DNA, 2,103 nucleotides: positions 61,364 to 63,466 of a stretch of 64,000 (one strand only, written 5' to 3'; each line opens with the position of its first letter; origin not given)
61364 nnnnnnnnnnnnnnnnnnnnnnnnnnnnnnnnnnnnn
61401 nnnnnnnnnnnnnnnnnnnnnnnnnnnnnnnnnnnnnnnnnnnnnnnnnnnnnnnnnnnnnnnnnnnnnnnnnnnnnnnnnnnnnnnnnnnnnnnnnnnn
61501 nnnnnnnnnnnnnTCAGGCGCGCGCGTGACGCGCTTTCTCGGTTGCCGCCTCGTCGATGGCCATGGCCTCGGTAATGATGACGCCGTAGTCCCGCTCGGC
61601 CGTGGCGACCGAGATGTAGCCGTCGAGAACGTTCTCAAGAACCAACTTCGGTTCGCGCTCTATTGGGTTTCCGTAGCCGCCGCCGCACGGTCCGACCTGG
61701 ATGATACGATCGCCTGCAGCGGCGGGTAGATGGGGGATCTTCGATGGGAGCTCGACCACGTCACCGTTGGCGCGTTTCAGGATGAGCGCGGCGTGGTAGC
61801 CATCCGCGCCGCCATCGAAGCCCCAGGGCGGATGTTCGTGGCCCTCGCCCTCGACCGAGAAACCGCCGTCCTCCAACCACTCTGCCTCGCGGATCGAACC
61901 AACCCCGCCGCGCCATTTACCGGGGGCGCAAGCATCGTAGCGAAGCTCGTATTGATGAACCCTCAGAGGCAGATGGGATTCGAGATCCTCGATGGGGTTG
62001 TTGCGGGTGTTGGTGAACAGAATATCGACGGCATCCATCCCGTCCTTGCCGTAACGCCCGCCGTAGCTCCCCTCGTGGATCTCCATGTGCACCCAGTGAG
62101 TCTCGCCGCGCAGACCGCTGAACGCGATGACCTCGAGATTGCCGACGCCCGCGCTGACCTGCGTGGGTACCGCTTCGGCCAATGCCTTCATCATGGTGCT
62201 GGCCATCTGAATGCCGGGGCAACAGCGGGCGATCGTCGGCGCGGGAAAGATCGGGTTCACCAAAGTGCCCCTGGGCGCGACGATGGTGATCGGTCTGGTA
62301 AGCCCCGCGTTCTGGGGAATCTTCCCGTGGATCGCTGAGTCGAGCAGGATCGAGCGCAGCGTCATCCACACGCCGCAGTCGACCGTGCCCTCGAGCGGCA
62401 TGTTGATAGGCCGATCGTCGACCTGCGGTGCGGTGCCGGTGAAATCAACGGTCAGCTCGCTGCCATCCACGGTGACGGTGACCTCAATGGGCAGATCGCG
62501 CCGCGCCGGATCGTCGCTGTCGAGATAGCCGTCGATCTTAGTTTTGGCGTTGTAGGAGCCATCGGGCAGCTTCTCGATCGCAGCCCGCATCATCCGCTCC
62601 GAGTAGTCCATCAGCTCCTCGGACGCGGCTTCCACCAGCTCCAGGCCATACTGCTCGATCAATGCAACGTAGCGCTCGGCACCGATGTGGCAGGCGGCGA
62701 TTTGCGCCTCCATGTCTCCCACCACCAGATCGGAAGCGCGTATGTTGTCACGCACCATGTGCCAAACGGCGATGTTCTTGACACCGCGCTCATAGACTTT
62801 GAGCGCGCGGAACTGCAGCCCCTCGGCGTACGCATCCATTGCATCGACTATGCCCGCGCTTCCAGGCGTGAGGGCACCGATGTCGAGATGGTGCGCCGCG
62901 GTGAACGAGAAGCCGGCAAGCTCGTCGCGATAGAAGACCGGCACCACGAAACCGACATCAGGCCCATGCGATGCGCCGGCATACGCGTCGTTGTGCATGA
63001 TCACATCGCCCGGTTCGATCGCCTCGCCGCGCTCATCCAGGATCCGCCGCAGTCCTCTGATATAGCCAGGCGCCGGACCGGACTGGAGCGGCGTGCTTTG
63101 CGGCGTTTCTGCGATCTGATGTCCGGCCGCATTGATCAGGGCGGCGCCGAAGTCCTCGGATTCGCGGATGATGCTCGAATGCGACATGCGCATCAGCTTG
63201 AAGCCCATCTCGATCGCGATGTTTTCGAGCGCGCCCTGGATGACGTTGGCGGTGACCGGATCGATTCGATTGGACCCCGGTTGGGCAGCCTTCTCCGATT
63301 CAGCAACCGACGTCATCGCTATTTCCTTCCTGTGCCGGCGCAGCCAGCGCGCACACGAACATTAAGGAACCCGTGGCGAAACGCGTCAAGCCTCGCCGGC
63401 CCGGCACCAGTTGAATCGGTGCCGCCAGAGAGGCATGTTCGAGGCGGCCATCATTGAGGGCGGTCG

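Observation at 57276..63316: Four-gene module HyuB - HyuA - HyuB' - zinc-ribbon gamma with acetone/acetophenone-carboxylase-like composition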

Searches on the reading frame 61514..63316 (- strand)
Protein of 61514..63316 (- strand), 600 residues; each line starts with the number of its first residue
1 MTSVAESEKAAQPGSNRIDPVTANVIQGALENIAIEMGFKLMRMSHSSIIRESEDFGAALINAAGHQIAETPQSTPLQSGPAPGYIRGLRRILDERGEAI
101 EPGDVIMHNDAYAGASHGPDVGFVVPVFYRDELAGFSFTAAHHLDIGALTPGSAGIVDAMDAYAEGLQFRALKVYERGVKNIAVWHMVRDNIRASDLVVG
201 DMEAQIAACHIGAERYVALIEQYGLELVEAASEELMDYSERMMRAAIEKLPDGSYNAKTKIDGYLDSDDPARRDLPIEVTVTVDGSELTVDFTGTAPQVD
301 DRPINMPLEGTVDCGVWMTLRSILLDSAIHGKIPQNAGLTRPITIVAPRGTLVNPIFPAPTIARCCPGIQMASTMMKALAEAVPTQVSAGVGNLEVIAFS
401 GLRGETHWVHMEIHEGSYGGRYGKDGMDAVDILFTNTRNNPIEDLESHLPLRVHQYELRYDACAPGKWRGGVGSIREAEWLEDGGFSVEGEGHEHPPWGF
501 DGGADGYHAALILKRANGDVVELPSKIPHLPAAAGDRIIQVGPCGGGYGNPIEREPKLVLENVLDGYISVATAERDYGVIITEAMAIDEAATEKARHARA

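Call 3: search_protein_families(library=pfam, proteins=[window:61514-63316:-], max_evalue=1)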
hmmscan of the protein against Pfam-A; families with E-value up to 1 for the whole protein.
window:61514-63316:- (600 aa): 2 families
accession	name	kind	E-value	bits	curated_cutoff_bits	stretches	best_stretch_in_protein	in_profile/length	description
PF02538.19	Hydantoinase_B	-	3.4e-145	484.9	26.8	1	19-551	1-519/519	Hydantoinase B/oxoprolinase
PF09587.15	PGA_cap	-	0.14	12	27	1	164-250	22-103/255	Bacterial capsule synthesis protein PGA_cap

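Call 7: search_solved_structures(query=window:61514-63316:-, max_evalue=0.001)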
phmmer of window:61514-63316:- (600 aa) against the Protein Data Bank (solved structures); distinct sequences matched with E-value up to 0.001: 5.
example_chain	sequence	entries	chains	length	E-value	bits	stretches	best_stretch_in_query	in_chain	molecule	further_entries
7hk5_A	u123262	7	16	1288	5.6e-138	464.2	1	18-594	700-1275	N-methylhydantoinase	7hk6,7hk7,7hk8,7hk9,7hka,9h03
6yra_B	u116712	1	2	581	8.8e-64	219.1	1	16-597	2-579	Hydantoinase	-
5l9w_A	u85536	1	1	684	2.5e-27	98.8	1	89-475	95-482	Acetophenone carboxylase delta subunit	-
5m45_A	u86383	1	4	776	9.3e-16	60.5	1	37-508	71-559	Acetone carboxylase alpha subunit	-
5svb_A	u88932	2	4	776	1.1e-15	60.3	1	37-508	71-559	Acetone carboxylase alpha subunit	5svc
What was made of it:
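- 61514..63316 (-): HyuB8, an intact orphan HyuB of the N-methylhydantoinase-like lineage; co-transcribed but not a conserved module member. phmmer against 7hk5 gives E = 5.6e-138 (call 7).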

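Call 24: find_related_loci(query=window:61514-63316:-, collection=metagenome_contigs, flank=8000)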
Query window:61514-63316:- (600 aa) in metagenome_contigs; peptide patterns used: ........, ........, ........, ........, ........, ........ (x = any residue, [..] = any of these).
194 stretches matched a pattern; 143 encode a relative of the query (tblastn E <= 1e-3); the best 80 are kept; 80 distinct loci.
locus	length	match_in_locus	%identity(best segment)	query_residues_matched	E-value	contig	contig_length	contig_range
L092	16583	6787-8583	73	1-599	0e+0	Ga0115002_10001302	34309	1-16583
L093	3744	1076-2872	73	1-599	0e+0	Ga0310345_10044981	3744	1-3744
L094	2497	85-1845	73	12-599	0e+0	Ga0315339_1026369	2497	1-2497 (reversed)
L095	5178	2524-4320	72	1-599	0e+0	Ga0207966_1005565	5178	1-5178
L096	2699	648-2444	73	1-599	0e+0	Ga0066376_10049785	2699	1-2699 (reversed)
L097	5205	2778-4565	72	3-598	0e+0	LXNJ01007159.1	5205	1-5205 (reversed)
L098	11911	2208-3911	73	17-584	0e+0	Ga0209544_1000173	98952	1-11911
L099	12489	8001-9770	71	3-588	0e+0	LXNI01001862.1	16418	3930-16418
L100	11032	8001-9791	69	2-599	0e+0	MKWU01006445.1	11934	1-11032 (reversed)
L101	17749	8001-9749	70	18-600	0e+0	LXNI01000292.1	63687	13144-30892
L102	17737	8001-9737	70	18-596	0e+0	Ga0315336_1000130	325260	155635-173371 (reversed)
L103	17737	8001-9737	70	18-596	0e+0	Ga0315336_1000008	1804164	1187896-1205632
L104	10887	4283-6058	70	6-597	0e+0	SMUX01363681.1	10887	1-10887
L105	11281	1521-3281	68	12-599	0e+0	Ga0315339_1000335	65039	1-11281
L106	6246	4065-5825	68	12-599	0e+0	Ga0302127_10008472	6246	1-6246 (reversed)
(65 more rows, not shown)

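Call 31: search_protein_families(library=ncbifam, proteins=[window:61514-63316:-], max_evalue=0.001)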
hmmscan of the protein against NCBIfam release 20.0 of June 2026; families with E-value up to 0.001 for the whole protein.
window:61514-63316:- (600 aa): 2 families
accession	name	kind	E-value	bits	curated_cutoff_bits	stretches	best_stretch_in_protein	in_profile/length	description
NF050157.1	CapLactmsBetCapB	equivalog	6.3e-83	279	1000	1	18-596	1-575/577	caprolactamase subunit beta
NF042976.1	AcphenoCarb_ApcD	equivalog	2.5e-32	112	1500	2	91-476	97-485/685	acetophenone carboxylase subunit delta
